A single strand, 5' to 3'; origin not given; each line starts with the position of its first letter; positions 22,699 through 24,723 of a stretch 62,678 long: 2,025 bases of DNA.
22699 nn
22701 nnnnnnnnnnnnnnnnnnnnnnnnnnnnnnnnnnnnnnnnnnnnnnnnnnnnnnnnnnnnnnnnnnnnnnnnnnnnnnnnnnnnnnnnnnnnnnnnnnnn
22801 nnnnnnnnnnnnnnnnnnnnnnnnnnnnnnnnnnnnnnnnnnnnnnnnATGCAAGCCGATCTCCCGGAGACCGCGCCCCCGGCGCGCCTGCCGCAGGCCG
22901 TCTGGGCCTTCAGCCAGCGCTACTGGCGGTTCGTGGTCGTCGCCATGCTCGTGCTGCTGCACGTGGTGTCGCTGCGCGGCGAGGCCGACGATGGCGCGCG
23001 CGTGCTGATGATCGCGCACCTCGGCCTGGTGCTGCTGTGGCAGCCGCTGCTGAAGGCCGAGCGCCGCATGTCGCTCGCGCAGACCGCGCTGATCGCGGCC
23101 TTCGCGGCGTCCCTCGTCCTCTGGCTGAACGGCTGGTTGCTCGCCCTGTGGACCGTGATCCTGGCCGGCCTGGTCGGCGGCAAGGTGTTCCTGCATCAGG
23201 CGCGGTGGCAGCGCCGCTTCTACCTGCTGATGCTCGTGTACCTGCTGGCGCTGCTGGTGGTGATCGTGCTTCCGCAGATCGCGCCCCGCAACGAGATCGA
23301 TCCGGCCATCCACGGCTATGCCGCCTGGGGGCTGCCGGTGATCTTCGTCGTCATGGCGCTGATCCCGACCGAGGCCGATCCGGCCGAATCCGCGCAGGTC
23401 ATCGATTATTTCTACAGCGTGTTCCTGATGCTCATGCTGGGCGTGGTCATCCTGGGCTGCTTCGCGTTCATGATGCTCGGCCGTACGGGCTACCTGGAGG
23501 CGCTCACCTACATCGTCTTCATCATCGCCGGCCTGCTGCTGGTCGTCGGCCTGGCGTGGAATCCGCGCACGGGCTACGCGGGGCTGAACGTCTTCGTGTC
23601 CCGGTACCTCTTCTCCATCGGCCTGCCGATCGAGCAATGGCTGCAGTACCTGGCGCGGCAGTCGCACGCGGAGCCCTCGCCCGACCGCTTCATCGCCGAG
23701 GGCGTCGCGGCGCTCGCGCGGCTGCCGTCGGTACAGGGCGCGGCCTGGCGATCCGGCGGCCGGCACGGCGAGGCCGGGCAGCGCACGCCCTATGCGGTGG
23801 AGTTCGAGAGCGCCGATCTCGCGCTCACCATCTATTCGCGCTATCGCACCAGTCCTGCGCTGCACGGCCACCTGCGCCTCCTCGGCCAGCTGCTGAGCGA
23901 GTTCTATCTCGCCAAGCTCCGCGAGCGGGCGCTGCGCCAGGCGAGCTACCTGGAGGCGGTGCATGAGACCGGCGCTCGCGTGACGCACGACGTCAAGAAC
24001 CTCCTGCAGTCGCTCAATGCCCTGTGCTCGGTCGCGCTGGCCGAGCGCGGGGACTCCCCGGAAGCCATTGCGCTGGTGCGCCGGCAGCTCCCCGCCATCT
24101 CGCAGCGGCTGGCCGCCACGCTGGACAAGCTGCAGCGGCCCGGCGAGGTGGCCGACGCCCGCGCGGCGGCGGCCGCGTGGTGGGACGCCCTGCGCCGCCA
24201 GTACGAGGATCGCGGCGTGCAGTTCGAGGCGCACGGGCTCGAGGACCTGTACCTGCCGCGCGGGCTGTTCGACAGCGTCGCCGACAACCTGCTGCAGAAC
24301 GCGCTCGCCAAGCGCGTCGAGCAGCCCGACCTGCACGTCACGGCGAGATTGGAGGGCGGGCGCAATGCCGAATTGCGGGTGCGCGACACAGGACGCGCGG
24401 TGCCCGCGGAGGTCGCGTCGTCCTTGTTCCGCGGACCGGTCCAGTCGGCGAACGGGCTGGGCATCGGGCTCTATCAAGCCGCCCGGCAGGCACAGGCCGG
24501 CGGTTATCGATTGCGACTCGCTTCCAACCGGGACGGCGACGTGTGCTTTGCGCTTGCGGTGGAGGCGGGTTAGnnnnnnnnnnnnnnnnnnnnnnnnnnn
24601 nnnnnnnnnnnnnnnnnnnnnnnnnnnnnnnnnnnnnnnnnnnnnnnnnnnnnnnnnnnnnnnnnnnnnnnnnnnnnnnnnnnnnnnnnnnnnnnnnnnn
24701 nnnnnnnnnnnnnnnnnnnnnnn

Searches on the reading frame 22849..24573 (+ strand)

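Call 65: search_protein_families(library=pfam, proteins=[window:22849-24573:+], max_evalue=0.01)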
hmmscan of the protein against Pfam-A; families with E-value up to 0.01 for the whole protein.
window:22849-24573:+ (574 aa): 1 family
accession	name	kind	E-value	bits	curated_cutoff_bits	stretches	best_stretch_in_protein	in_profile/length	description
PF02518.31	HATPase_c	-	1.1e-07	32.7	26.4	1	476-568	8-104/111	Histidine kinase-, DNA gyrase B-, and HSP90-like ATPase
